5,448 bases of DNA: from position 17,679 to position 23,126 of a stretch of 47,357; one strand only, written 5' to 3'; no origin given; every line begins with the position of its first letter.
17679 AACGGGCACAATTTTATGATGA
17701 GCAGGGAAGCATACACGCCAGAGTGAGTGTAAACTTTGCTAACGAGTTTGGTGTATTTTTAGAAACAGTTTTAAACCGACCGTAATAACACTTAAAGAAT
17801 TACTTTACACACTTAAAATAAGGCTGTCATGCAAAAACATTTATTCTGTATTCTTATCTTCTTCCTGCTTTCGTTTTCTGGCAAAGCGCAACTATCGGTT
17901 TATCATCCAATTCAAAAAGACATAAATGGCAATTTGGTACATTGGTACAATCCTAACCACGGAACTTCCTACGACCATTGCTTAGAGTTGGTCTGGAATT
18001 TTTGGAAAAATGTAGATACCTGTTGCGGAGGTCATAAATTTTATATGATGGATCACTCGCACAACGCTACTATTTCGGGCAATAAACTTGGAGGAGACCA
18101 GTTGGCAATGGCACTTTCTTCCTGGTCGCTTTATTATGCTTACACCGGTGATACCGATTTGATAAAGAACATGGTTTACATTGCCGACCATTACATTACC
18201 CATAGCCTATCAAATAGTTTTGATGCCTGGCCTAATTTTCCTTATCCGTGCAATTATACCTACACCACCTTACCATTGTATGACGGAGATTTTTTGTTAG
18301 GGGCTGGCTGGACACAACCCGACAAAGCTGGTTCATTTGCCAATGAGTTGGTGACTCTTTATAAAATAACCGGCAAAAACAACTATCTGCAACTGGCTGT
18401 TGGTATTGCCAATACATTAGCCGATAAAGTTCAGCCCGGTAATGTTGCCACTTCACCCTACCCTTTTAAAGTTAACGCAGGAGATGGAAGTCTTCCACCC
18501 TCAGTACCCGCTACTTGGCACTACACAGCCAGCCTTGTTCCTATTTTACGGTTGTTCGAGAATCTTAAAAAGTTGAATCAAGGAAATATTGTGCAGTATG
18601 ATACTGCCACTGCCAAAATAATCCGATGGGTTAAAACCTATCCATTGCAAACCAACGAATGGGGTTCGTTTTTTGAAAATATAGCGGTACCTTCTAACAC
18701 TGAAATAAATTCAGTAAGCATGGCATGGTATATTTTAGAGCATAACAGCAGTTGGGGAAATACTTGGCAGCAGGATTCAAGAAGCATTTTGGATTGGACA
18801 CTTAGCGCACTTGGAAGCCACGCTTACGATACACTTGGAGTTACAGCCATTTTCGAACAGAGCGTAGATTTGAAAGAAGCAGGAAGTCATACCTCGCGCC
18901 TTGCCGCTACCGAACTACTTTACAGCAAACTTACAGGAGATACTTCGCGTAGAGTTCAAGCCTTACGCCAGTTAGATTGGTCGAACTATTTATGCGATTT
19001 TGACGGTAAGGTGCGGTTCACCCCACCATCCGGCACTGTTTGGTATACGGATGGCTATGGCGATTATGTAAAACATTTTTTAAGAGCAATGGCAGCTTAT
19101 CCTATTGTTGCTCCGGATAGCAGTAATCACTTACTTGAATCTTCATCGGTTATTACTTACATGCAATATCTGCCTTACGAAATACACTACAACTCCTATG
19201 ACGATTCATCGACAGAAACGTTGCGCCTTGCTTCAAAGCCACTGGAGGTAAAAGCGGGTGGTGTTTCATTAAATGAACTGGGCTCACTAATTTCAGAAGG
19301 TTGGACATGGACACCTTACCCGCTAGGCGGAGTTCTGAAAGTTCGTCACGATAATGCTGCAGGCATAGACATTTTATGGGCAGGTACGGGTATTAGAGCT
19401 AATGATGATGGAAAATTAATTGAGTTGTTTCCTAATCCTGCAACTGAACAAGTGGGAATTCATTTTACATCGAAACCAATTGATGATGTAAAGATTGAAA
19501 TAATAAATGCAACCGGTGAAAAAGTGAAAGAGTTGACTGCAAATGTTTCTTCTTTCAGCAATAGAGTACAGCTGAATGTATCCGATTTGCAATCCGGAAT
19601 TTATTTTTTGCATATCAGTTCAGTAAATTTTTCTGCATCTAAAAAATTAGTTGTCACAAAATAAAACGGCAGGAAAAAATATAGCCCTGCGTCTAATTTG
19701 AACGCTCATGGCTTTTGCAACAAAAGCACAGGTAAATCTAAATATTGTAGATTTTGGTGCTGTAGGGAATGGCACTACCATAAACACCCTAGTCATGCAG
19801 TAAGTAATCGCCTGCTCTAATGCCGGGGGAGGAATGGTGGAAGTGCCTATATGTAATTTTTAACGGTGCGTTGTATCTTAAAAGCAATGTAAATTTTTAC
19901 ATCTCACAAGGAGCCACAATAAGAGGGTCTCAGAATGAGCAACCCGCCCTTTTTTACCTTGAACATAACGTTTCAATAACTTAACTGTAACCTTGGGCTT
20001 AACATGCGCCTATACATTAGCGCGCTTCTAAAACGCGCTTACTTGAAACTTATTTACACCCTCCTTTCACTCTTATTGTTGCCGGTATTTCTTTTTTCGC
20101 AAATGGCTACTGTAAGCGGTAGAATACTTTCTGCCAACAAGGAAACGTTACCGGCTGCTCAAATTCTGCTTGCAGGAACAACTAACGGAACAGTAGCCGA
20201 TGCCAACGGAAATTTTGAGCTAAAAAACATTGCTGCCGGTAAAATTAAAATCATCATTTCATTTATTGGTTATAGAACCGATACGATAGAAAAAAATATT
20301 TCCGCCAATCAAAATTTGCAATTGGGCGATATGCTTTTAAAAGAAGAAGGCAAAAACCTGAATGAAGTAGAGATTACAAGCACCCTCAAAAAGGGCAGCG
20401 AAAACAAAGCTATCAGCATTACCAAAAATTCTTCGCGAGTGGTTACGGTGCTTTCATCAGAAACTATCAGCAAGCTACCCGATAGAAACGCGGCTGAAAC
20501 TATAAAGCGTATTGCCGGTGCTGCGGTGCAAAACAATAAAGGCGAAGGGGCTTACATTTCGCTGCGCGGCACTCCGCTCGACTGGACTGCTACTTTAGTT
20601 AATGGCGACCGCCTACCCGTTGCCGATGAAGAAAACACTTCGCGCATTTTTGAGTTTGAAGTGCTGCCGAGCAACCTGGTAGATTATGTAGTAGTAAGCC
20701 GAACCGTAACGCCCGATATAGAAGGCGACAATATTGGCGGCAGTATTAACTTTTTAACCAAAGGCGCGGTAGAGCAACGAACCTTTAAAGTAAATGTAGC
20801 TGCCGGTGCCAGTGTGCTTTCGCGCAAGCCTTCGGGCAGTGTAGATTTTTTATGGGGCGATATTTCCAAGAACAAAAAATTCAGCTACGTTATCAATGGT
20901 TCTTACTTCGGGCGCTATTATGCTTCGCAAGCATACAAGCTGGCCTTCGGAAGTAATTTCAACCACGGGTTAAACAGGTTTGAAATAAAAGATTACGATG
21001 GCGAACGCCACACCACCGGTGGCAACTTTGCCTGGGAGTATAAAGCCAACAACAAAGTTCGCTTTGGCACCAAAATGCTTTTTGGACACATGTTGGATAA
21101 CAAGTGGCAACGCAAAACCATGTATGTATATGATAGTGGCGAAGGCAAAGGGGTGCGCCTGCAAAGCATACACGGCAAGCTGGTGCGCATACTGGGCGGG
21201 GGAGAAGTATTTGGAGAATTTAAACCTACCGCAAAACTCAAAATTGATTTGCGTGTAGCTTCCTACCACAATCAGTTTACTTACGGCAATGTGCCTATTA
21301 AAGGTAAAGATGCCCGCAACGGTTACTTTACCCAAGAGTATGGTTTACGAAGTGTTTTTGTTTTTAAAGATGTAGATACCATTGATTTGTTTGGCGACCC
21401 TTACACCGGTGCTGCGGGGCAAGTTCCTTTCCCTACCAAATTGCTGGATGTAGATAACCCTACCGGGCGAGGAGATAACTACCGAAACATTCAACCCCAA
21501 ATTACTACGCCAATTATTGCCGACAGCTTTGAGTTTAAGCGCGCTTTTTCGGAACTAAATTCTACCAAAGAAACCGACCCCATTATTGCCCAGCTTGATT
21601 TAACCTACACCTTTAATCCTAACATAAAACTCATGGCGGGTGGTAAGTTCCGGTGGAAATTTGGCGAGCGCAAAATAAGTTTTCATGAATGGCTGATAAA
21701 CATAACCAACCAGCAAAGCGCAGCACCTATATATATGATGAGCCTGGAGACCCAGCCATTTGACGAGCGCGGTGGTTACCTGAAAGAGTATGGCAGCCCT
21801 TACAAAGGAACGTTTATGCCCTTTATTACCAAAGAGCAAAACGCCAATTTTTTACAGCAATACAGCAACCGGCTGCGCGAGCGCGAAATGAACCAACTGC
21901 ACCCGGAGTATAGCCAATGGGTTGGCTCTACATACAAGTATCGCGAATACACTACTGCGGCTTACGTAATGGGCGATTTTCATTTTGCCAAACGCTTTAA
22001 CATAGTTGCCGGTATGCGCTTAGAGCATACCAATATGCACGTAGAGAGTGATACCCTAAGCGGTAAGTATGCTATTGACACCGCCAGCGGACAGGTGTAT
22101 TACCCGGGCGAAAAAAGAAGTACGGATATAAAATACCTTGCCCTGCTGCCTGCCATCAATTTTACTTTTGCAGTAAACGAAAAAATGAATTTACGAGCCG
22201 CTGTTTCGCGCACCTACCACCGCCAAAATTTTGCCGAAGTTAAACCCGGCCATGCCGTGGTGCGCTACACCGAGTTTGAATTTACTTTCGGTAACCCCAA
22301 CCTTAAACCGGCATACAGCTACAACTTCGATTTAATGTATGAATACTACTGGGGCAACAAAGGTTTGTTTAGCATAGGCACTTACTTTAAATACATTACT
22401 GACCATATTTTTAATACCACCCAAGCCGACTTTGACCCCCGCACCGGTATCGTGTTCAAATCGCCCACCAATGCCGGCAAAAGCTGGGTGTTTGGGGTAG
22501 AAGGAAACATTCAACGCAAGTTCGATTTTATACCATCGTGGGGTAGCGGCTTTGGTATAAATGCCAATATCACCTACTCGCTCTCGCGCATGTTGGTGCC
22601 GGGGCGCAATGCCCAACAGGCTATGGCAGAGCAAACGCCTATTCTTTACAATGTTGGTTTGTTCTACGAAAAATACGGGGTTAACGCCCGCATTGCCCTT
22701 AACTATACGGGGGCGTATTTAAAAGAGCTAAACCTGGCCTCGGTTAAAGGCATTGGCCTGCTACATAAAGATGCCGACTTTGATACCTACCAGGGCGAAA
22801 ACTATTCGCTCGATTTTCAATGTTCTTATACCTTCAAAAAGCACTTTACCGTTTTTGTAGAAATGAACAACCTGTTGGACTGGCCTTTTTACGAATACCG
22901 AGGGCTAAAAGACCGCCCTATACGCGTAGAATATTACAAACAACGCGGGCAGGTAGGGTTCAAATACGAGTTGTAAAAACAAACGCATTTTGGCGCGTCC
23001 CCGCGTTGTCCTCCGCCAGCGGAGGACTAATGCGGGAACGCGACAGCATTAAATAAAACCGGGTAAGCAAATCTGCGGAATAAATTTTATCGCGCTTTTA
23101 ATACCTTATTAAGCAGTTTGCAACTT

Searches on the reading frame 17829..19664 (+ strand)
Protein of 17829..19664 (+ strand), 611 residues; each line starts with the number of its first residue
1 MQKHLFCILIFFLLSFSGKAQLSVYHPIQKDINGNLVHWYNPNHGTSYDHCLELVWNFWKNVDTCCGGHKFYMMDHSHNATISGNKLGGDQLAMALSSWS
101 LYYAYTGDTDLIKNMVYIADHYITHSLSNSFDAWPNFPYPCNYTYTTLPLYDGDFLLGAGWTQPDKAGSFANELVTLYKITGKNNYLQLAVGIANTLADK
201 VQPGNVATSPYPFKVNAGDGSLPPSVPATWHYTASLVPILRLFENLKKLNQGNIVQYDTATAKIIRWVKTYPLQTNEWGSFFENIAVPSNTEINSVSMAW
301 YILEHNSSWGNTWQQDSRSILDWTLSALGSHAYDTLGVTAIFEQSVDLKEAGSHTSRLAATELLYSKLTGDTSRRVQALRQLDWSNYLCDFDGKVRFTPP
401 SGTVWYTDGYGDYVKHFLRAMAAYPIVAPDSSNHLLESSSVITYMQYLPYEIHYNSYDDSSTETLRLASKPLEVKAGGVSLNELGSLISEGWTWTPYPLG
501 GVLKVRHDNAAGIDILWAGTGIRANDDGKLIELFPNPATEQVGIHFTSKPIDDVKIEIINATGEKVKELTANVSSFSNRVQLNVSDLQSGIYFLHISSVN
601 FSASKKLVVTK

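Call 11: search_protein_families(library=pfam, proteins=[window:17829-19664:+])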
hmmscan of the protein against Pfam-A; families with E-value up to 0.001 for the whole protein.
window:17829-19664:+ (611 aa): 1 family
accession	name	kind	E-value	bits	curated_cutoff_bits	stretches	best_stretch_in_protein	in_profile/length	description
PF18962.6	Por_Secre_tail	-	2.6e-16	60.1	27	1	533-609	1-75/75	Secretion system C-terminal sorting domain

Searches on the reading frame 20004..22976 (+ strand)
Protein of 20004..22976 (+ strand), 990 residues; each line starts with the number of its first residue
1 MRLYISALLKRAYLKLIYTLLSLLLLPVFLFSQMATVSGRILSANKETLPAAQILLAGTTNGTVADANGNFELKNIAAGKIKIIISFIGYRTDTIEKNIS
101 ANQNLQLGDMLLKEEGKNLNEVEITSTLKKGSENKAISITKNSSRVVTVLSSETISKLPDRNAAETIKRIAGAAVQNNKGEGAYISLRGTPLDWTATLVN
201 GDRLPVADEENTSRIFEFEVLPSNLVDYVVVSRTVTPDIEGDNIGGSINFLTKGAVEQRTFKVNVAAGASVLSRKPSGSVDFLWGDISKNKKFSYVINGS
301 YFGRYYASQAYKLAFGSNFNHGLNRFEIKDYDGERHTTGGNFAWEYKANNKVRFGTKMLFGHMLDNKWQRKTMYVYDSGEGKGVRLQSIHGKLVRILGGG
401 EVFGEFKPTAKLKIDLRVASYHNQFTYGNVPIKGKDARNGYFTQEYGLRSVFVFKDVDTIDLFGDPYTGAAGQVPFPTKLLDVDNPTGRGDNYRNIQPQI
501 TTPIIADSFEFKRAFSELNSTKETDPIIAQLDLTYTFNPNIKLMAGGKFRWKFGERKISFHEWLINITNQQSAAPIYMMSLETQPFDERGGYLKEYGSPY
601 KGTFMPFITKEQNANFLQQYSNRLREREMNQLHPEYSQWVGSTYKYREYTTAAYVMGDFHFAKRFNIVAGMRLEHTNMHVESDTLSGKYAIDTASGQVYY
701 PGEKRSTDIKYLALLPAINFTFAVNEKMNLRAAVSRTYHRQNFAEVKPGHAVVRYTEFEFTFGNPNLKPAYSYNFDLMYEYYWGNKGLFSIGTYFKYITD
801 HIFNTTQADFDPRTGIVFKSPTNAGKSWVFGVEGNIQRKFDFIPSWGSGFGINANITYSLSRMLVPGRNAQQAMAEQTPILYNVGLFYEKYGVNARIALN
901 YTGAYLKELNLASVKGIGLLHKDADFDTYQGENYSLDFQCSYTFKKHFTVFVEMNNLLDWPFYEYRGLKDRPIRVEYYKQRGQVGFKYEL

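Call 7: search_protein_families(library=pfam, proteins=[window:20004-22976:+], max_evalue=0.01)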
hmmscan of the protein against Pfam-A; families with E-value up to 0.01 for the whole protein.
window:20004-22976:+ (990 aa): 5 families
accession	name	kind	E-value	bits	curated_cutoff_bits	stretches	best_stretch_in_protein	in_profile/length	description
PF00593.30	TonB_dep_Rec_b-barrel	-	2.2e-27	97.4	27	1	489-957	30-436/436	TonB dependent receptor-like, beta-barrel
PF14905.12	OMP_b-brl_3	-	2.9e-26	92.9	27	1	642-966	106-382/408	Outer membrane protein beta-barrel family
PF13715.12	CarbopepD_reg_2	-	1.1e-19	70.7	32.2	1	37-122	1-86/88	CarboxypepD_reg-like domain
PF13620.12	CarboxypepD_reg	-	1.2e-11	45.2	32.3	1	36-107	1-77/82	Carboxypeptidase regulatory-like domain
PF07715.20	Plug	-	8.2e-10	39.6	23.9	1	142-246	4-106/107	TonB-dependent Receptor Plug Domain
